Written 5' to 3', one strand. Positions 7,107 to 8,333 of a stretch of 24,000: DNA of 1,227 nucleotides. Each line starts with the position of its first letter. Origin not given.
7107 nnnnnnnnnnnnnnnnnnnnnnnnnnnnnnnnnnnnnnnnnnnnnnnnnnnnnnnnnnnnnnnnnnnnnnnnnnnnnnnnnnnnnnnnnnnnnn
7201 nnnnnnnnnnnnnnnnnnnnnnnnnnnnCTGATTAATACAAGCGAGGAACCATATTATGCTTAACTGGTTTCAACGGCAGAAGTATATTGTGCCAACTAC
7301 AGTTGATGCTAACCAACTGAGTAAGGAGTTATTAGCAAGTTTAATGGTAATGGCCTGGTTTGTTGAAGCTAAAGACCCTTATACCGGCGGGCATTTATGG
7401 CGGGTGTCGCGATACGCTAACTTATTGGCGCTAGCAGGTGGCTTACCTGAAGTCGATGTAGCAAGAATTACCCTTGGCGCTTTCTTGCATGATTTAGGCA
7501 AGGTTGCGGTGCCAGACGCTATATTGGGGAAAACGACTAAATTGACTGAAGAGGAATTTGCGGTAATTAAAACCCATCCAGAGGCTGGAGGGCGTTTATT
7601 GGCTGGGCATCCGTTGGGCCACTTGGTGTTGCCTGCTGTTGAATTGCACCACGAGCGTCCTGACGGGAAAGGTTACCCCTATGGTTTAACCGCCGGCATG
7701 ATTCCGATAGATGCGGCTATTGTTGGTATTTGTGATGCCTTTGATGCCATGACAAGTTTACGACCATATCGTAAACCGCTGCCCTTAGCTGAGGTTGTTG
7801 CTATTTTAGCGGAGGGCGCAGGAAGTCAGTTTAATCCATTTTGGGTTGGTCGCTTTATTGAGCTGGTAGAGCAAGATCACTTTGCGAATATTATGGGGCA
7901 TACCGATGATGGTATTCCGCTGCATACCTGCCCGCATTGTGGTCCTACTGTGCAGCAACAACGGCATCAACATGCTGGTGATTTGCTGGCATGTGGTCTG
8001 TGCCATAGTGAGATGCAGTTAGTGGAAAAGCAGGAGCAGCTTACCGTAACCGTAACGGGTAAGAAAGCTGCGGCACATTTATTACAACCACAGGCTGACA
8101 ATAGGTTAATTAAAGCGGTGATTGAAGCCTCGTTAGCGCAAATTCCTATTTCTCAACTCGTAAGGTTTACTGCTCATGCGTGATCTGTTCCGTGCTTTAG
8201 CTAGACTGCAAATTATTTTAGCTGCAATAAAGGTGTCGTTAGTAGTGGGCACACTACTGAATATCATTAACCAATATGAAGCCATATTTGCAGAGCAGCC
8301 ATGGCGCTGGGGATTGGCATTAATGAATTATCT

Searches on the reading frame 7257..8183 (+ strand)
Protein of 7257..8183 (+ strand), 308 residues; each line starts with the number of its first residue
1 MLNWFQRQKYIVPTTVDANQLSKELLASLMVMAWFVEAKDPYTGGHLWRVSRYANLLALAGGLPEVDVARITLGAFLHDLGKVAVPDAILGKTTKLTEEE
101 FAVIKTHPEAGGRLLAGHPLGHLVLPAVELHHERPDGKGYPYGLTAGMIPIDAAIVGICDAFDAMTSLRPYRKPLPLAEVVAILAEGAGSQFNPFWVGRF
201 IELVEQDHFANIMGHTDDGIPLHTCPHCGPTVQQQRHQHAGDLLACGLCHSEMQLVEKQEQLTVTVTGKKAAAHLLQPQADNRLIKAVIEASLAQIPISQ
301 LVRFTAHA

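Call 3: search_protein_families(library=pfam, proteins=[window:7257-8183:+], max_evalue=0.01)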
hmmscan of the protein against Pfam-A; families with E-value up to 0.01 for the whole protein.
window:7257-8183:+ (308 aa): 2 families
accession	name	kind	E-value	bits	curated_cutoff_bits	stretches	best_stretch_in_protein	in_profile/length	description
PF13487.12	HD_5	-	9e-30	104.1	27.2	1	33-194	4-168/170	HD domain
PF01966.28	HD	-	9.1e-18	65.1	22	1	44-165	2-116/116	HD domain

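Call 4: search_protein_families(library=ncbifam, proteins=[window:7257-8183:+], max_evalue=0.01)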
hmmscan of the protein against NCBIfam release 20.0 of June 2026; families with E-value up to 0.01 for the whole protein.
window:7257-8183:+ (308 aa): 2 families
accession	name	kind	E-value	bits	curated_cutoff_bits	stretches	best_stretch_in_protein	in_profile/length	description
NF053512.1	nitric_RR_NosR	exception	2.3e-25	89.5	400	1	19-207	168-357/422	response regulator c-di-GMP phosphodiesterase, NosR family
TIGR00277.1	HDIG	domain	0.0028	17.5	27.6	1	46-119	8-69/84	HDIG domain-containing metalloprotein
